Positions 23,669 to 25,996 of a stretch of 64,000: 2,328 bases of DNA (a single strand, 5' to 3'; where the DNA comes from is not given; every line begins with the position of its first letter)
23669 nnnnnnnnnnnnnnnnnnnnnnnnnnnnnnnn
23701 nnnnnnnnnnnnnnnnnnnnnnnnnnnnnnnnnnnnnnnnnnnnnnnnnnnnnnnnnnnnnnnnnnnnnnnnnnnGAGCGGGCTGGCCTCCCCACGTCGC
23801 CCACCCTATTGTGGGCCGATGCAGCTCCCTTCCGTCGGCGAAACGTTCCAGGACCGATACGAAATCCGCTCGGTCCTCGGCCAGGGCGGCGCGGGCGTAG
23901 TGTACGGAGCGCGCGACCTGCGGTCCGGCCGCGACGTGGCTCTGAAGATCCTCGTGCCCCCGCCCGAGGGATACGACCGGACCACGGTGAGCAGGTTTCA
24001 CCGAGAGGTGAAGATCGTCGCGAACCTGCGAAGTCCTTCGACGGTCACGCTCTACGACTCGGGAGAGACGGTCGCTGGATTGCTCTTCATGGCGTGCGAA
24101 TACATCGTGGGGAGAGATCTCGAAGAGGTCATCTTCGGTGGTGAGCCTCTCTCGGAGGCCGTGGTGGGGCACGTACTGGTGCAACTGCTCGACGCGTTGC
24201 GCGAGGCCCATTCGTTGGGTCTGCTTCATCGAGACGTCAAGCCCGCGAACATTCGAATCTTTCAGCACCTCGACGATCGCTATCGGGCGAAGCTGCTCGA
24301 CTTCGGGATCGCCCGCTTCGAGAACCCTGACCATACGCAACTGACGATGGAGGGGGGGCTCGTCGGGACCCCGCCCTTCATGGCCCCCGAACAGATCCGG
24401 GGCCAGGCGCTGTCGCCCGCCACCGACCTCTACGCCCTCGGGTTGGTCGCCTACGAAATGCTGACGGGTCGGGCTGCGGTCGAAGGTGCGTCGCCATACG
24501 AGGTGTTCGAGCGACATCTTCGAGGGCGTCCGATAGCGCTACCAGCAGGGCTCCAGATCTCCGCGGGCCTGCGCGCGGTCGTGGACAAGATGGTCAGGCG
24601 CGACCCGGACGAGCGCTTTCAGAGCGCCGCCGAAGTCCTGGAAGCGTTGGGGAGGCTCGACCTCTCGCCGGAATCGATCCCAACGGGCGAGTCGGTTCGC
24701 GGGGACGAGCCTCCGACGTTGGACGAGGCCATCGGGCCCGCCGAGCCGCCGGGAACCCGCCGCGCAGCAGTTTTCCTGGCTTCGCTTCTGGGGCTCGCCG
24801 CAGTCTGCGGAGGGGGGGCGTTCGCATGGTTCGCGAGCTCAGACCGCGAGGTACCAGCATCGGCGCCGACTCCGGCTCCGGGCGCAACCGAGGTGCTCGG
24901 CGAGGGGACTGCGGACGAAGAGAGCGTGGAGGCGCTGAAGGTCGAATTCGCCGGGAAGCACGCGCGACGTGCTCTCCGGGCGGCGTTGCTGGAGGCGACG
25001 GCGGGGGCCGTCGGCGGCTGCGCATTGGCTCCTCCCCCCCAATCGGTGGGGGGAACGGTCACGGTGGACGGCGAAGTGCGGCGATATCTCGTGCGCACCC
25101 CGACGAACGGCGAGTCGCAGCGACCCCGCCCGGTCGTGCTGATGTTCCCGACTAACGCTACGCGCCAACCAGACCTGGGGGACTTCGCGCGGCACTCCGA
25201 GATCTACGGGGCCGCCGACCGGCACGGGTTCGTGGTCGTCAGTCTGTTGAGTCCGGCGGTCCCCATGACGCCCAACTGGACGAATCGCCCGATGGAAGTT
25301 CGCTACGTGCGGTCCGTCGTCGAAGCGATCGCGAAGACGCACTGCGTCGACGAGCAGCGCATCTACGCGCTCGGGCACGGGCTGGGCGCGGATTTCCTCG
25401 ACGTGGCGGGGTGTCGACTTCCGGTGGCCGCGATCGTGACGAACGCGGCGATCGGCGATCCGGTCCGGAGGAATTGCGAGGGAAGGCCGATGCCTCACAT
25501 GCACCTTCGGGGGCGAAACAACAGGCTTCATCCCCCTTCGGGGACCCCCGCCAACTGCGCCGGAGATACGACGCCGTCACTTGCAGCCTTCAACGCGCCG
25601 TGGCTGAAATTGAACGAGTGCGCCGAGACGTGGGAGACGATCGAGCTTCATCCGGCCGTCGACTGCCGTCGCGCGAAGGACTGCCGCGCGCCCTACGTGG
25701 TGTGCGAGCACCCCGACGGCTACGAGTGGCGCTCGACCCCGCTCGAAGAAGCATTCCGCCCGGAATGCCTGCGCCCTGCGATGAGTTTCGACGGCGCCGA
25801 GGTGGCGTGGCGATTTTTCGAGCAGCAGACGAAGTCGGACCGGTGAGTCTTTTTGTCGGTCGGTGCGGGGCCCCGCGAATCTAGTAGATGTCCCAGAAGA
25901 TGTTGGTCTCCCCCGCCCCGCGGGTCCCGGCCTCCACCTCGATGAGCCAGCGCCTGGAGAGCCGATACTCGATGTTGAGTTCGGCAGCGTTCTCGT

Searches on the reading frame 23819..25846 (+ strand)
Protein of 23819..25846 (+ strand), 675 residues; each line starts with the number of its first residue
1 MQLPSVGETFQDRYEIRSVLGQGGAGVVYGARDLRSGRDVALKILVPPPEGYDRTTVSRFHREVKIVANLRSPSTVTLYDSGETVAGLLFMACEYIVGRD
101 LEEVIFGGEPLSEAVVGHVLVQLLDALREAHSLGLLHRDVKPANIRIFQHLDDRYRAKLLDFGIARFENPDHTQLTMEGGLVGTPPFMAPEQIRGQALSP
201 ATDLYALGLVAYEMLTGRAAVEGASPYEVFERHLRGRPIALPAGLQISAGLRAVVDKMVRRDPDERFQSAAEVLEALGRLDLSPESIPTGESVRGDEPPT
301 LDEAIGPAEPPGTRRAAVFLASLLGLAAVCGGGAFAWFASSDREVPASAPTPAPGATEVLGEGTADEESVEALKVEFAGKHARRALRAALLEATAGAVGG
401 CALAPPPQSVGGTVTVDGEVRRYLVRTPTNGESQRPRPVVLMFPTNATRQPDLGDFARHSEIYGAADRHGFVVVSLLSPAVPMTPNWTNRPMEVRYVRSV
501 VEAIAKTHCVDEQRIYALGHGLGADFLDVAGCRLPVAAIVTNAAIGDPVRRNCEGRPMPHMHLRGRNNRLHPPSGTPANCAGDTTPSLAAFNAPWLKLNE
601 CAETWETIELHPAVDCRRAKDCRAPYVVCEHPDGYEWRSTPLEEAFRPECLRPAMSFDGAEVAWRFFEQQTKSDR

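Call 59: search_protein_families(library=pfam, proteins=[window:23819-25846:+], max_evalue=0.01)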
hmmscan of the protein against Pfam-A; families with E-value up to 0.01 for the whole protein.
window:23819-25846:+ (675 aa): 4 families
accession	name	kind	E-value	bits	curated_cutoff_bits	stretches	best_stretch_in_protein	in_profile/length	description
PF00069.31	Pkinase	-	6.7e-42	144.1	31.7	1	14-274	1-258/263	Protein kinase domain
PF07714.23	PK_Tyr_Ser-Thr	-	1.2e-20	74.3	23.1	1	16-268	3-250/258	Protein tyrosine and serine/threonine kinase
PF01636.29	APH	-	3.1e-06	27.6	23.2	1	47-146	28-121/239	Phosphotransferase enzyme family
PF17667.7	Pkinase_fungal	-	0.00021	20.6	24.1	1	120-204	289-376/387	Fungal protein kinase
